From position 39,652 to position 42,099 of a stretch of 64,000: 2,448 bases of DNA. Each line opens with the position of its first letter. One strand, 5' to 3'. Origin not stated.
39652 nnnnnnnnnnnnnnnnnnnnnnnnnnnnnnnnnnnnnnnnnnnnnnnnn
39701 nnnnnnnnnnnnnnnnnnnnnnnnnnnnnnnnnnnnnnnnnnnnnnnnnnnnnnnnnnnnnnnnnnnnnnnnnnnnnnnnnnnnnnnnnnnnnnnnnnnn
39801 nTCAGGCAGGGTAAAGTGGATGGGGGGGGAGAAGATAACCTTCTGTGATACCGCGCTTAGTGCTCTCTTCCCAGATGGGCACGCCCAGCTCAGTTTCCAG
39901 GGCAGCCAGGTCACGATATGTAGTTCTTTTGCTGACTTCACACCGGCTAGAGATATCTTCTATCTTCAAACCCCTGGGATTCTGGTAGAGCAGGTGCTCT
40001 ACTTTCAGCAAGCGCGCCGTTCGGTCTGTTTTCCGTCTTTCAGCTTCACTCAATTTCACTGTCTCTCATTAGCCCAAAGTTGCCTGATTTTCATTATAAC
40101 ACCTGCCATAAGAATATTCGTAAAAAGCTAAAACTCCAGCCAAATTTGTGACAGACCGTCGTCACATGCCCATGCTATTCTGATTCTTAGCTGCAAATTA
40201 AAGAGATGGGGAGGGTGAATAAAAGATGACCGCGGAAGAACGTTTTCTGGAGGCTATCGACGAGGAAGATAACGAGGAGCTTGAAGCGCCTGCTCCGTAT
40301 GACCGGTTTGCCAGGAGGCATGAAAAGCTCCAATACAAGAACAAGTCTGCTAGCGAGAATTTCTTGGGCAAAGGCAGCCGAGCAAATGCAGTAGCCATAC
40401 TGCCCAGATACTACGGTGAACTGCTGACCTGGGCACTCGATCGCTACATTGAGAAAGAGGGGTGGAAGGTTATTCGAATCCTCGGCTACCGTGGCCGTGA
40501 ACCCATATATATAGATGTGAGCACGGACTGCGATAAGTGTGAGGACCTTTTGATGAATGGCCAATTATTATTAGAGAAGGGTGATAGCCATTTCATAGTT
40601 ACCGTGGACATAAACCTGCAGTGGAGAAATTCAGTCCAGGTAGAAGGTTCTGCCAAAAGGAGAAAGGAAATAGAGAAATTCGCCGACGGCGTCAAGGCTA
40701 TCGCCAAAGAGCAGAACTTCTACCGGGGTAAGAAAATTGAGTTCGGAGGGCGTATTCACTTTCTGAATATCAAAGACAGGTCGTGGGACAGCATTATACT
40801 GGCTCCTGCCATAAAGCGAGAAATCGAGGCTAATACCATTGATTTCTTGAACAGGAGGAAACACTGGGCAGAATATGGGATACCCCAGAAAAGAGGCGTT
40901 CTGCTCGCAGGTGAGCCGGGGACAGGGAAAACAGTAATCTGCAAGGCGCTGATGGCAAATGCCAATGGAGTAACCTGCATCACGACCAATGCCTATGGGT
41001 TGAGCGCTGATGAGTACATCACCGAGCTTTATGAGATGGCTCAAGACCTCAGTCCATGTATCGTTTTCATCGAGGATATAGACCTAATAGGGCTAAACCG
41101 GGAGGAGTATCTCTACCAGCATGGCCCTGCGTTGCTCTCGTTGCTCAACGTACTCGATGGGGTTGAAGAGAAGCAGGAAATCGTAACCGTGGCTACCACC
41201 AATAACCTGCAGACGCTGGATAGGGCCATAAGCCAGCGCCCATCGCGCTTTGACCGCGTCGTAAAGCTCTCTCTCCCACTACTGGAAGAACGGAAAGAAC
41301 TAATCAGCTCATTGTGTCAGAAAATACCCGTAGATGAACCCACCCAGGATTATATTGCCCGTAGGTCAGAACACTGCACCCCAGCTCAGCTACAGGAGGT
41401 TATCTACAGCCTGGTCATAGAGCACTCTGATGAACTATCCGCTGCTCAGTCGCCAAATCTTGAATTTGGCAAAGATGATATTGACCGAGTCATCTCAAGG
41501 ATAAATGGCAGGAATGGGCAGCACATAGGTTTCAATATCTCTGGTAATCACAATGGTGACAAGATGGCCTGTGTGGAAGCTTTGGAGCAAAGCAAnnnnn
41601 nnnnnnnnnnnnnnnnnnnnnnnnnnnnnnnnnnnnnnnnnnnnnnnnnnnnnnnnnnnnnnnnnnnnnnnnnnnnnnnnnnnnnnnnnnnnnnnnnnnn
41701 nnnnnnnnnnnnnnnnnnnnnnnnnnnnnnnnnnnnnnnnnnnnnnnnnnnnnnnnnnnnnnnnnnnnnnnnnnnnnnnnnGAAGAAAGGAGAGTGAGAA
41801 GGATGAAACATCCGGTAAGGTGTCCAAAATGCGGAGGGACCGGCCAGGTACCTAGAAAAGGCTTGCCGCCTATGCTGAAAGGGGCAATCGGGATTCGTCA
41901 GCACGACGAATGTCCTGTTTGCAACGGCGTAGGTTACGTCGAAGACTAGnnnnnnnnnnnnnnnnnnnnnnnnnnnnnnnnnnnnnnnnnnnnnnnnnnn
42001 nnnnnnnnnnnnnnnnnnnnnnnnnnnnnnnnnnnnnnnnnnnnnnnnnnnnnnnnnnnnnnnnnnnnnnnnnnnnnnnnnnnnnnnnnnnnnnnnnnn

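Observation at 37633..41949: WYL-associated candidate conflict system: PD-(D/E)xK protein on one side, AAA+ ATPase + 2-TM protein + DnaJ-type zinc-finger mini-protein on the other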

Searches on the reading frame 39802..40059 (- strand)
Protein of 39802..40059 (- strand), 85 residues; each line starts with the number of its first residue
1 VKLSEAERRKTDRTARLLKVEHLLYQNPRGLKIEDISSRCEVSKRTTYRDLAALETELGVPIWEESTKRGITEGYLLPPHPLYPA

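Call 3: search_protein_families(library=pfam, proteins=[window:39802-40059:-], max_evalue=0.1)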
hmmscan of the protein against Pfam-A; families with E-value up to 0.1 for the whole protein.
window:39802-40059:- (85 aa): 9 families
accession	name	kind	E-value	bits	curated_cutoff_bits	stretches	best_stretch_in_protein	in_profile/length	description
PF08279.18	HTH_11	-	3.1e-07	30.6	25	1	16-63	1-47/55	HTH domain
PF08220.18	HTH_DeoR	-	0.006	16.7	21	1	28-56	12-40/57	DeoR-like helix-turn-helix domain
PF09339.16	HTH_IclR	-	0.0093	16.2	22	1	22-56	10-44/52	IclR helix-turn-helix domain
PF13384.12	HTH_23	-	0.0096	16.2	24.6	1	24-49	13-36/50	Homeodomain-like domain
PF00126.33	HTH_1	-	0.014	15.8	26.6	1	39-69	22-52/60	Bacterial regulatory helix-turn-helix protein, lysR family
PF07638.17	Sigma70_ECF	-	0.079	13.3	21.1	1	29-54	150-175/185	ECF sigma factor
PF04967.18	HTH_10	-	0.079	13.2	23.1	0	25-54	18-47/53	HTH DNA binding domain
PF13730.12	HTH_36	-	0.081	13.2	25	0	32-56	27-51/55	Helix-turn-helix domain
PF09182.16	PuR_N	-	0.091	13.2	24.6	0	13-56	2-46/70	Bacterial purine repressor, N-terminal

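Call 4: search_protein_families(library=padloc, proteins=[window:39802-40059:-], max_evalue=0.1)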
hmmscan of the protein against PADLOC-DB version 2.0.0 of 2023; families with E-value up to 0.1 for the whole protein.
window:39802-40059:- (85 aa): 5 families
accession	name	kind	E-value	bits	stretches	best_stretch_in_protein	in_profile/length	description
PDLC01457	WYL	-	3e-09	34.8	1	13-82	2-70/229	"CAS-I,CAS-II,CAS-III,CAS-IV,CAS-V,CAS-VI; associated_signaling"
PDLC01766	Cas3c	-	0.0014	14.8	1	9-58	2-49/1009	-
PDLC03963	SoFic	-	0.018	12.5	1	12-66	291-340/361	-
PDLC01852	CARF3--CARF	-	0.019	12.9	1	12-71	143-198/208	-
PDLC01860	CARF3--CARF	-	0.055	11.6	1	29-65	156-192/210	-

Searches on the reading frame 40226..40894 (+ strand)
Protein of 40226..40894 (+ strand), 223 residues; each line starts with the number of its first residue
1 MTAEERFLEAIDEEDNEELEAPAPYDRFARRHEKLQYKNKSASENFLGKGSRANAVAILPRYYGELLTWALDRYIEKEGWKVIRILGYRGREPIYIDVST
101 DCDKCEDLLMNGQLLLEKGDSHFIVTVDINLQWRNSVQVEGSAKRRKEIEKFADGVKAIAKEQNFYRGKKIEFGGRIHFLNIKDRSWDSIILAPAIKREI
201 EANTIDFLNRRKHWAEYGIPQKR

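Call 17: find_related_loci(query=A2, collection=genome_contigs, flank=10000)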
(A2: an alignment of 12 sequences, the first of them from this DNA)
Query A2 (223 aa) in genome_contigs; peptide patterns used: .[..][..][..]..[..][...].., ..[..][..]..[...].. (x = any residue, [..] = any of these).
40 stretches matched a pattern; 26 encode a relative of the query (tblastn E <= 1e-3); 26 distinct loci.
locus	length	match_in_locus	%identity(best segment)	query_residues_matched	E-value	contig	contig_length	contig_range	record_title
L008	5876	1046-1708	74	3-223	7e-107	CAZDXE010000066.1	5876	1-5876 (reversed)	MAG TPA_asm: uncultured Dehalococcoidales bacterium isolate SRP178699_co3_254 genome assembly, contig: NODE_12799_length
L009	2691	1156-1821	73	2-223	1e-110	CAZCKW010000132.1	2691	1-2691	MAG TPA_asm: uncultured Dehalococcoidales bacterium isolate SRP178699_co2_22 genome assembly, contig: NODE_56842_length_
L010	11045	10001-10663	70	3-223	1e-106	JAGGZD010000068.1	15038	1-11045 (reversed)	MAG: Dehalococcoidia bacterium isolate AUK195 PB_MBMC_149_c_000000000114, whole genome shotgun sequence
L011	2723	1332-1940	74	21-223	3e-106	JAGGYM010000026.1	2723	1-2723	MAG: Dehalococcoidia bacterium isolate AUK178 PB_MBMC_132_c_000000000004, whole genome shotgun sequence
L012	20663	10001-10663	66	1-223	6e-96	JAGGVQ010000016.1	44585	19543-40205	MAG: Dehalococcoidia bacterium isolate AUK104 PB_MBMC_058_c_000000000002, whole genome shotgun sequence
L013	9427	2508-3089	64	32-223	2e-84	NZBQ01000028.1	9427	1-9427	MAG: Dehalococcoidales bacterium isolate ARS1330 MHASMcontig_604556, whole genome shotgun sequence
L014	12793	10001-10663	56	1-223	4e-80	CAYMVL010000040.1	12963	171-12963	MAG TPA_asm: uncultured Dehalococcoidales bacterium isolate SRP067234_co1_282 genome assembly, contig: k99_570767, whole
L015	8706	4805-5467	57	1-223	5e-80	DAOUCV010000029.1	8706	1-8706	MAG TPA_asm: Dehalococcoidales bacterium isolate H85_868 57678, whole genome shotgun sequence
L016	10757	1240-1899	54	1-223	3e-78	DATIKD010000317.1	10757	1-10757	MAG TPA_asm: Dehalococcoidales bacterium isolate SMAG_U15709 k141_70345, whole genome shotgun sequence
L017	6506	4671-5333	57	1-223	2e-75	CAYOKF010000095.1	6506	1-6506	MAG TPA_asm: uncultured Dehalococcoidaceae bacterium isolate binchicken_co334_148 genome assembly, contig: NODE_23377_le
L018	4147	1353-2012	55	1-223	4e-72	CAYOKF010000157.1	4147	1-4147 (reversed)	MAG TPA_asm: uncultured Dehalococcoidaceae bacterium isolate binchicken_co334_148 genome assembly, contig: NODE_45425_le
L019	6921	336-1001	54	1-223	1e-71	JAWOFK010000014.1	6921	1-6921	MAG: Dehalococcoidia bacterium isolate BLK6-1.bin.245 k191_654894, whole genome shotgun sequence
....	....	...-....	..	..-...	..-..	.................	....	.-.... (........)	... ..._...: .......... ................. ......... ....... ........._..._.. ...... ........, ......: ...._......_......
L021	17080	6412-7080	48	1-223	4e-69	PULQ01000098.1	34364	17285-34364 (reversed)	MAG: Dehalococcoidia bacterium isolate B1Sed10_42R1 B1-Sed10-C927, whole genome shotgun sequence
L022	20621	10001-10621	49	17-223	3e-64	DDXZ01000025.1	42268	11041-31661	MAG TPA_asm: Dehalococcoidia bacterium UBA2247 UBA2247_contig_11975, whole genome shotgun sequence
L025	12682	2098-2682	52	28-223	8e-62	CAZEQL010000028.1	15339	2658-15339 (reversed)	MAG TPA_asm: uncultured Dehalococcoidales bacterium isolate binchicken_co122_248 genome assembly, contig: NODE_2618_leng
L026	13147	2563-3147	48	28-223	3e-59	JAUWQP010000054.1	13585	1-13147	MAG: Chloroflexota bacterium isolate CSMAG_2505 CSMAG_2505_k141_18136_length_13585_cov_16.9191, whole genome shotgun seq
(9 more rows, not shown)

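Call 42: find_related_loci(query=A2, collection=viral_contigs, flank=8000)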
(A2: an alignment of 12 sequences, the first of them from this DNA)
Query A2 (223 aa) in viral_contigs; peptide patterns used: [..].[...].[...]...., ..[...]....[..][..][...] (x = any residue, [..] = any of these).
43 stretches matched a pattern, but none encodes a relative of the query by tblastn (E <= 1e-3).

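Call 57: search_solved_structures(query=A2, max_evalue=10)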
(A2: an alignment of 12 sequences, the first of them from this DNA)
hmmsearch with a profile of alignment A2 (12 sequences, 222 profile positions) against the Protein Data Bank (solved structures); distinct sequences matched with E-value up to 10: 1.
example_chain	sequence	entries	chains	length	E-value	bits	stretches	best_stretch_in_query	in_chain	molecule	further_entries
6sh3_A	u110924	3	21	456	1.7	11.2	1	184-222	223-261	Mitochondrial chaperone BCS1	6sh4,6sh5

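Call 69: search_protein_representatives(protein=window:40226-40894:+)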
Query: 223 residues. Proteins with E-value up to 0.001 (for the whole library): 115; up to 1e-10: 66; up to 1e-30: 36. The best 115 are listed.
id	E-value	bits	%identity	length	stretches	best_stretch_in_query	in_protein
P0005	1.7e-106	371.2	74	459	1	1-223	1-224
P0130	2.6e-78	279.0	59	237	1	2-222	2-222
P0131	5.1e-71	255.2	54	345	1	2-223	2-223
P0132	9.0e-64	231.5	62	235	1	1-179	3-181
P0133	9.4e-56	205.3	58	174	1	3-170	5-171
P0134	6.5e-51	189.5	46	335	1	31-223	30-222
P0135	4.5e-50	186.7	42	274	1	8-223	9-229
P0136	4.5e-50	186.7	49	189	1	1-180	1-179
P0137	1.9e-49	184.7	48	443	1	14-223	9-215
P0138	1.2e-48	182.0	44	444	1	12-223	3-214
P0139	1.0e-47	179.0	42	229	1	5-222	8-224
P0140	2.2e-47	177.9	44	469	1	5-223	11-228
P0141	1.5e-43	165.3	41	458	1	12-223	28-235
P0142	2.7e-43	164.5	41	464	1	24-223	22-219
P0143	2.9e-43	164.4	40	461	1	10-223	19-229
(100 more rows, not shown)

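Call 80: search_protein_families(library=pfam, proteins=[L019:2309-2854:+, L022:11316-11720:+, L025:3683-3910:+, L017:658-1857:-, L017:2383-3492:-, L021:4886-5194:-, L026:298-1326:-], max_evalue=0.01)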
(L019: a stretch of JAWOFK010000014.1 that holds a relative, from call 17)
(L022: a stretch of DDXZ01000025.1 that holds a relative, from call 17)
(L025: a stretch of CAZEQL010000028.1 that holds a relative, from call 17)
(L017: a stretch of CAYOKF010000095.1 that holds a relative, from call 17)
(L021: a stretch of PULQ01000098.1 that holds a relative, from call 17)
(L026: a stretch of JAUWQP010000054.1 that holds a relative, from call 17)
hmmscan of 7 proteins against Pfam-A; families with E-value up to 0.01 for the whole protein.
L019:2309-2854:+ (181 aa): 1 family
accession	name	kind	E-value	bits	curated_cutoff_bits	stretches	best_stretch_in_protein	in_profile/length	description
PF02163.28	Peptidase_M50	-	0.0061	16.4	27.2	1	28-61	2-35/221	Peptidase family M50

L022:11316-11720:+ (134 aa): 2 families
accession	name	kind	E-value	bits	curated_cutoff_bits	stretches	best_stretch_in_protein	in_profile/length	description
PF14353.12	CpXC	-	1.6e-20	73.8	25.4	1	9-92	1-77/121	CpXC protein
PF22747.2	Zn_ribbon_DUF2089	-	0.0077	16.8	27.6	0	2-15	6-19/32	DUF2089 zinc ribbon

L025:3683-3910:+ (75 aa): 1 family
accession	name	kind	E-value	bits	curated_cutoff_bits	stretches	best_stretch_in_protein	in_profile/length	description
PF10413.14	Rhodopsin_N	-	0.0012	19.1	27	0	52-58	5-11/36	Amino terminal of the G-protein receptor rhodopsin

L017:658-1857:- (399 aa): 0 families

L017:2383-3492:- (369 aa): 0 families

L021:4886-5194:- (102 aa): 1 family
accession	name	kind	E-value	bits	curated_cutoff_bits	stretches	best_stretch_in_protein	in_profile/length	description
PF01844.29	HNH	-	9e-06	26.2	21.4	1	19-70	1-42/47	HNH endonuclease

L026:298-1326:- (342 aa): 0 families

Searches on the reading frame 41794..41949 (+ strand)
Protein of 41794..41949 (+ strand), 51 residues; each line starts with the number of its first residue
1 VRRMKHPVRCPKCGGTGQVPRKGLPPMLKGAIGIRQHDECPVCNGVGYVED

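Call 3: search_protein_families(library=pfam, proteins=[window:41794-41949:+], max_evalue=0.1)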
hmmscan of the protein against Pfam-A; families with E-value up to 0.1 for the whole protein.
window:41794-41949:+ (51 aa): 17 families
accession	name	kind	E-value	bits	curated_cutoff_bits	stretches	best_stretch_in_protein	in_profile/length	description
PF00684.25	DnaJ_CXXCXGXG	-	2.1e-05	25.1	32.7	1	5-49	13-53/65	DnaJ central domain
PF17302.8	DUF5351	-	0.0014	19.3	27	0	40-49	1-10/29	Family of unknown function (DUF5351)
PF15777.11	Anti-TRAP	-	0.0035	17.7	32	1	8-49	11-42/59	Tryptophan RNA-binding attenuator protein inhibitory protein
PF09723.15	Zn_ribbon_8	-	0.006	17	34.4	0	4-15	21-34/41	Zinc ribbon domain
PF21349.2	RUBY_RBDX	-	0.0075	16.1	26.5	0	38-44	17-23/30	Rubrerythrin, rubredoxin-like domain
PF23451.1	Zn_ribbon_PaaD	-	0.0076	16.3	27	0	5-16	12-23/53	PaaD zinc beta ribbon domain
PF23455.1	DUF7129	-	0.013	15.7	30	0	5-16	25-36/45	Domain of unknown function (DUF7129)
PF19335.5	HMBD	-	0.017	15.5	23.6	0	5-14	13-22/28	Heavy metal binding domain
PF14354.12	Lar_restr_allev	-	0.022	15.4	28.6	0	36-48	2-14/58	Restriction alleviation protein Lar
PF14369.11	Zn_ribbon_19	-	0.022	15.3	30.8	0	4-15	17-29/35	zinc-ribbon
PF13717.11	Zn_ribbon_4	-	0.023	15.1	30.3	0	8-25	3-20/36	zinc-ribbon domain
PF21002.2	TMEM106_N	-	0.036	15.1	24.5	0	8-22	55-69/91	Transmembrane protein 106 N-terminal region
PF18423.6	zf_CopZ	-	0.047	14.1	28.4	0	9-27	3-22/62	Zinc binding domain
PF20833.2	RNase_E_G_Thio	-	0.055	14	26.8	0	40-50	2-12/86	RNase E/G, Thioredoxin-like domain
PF12760.12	Zn_ribbon_IS1595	-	0.077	13.4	25.4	0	5-16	16-27/46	Transposase zinc-ribbon domain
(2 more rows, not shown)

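Call 4: search_protein_families(library=padloc, proteins=[window:41794-41949:+], max_evalue=0.1)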
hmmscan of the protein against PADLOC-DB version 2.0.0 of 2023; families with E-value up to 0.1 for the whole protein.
window:41794-41949:+ (51 aa): 1 family
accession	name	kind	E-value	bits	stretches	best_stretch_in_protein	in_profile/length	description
PDLC04256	PDC-M01B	-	0.0057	14.2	0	32-50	100-118/285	-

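Call 6: search_protein_families(library=ncbifam, proteins=[window:41794-41949:+], max_evalue=0.01)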
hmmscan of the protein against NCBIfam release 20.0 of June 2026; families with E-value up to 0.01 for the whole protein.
window:41794-41949:+ (51 aa): 5 families
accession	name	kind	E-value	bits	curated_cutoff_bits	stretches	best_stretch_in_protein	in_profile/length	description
TIGR02349.1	DnaJ_bact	equivalog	0.00011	21.7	377.2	1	5-49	158-198/354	molecular chaperone DnaJ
NF058604.1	RtpA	equivalog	0.0002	21.4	65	1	8-49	10-35/50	anti-TRAP protein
TIGR02642.1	phage_xxxx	hypoth_equivalog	0.0017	18.1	101.4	0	3-49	177-209/267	TIGR02642 family protein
NF033497.1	rubre_like_arch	subfamily_domain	0.0021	17.7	32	1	4-16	13-25/34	rubrerythrin-like domain-containing protein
NF010871.0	PRK14278.1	equivalog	0.009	14.9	502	1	5-49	154-194/378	molecular chaperone DnaJ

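Call 85: find_homologous_proteins(query=window:41803-41946:+, max_evalue=0.001)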
Query seq(48 aa) (48 aa): 3 proteins with E <= 0.001 among 3 candidates.
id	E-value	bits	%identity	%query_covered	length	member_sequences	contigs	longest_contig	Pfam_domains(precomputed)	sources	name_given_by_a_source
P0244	2.9e-20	89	83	98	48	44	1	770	PF00684.26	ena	-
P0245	1.5e-18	84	79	98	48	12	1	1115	-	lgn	-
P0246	9.9e-17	78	81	98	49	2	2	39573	-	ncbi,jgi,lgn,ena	-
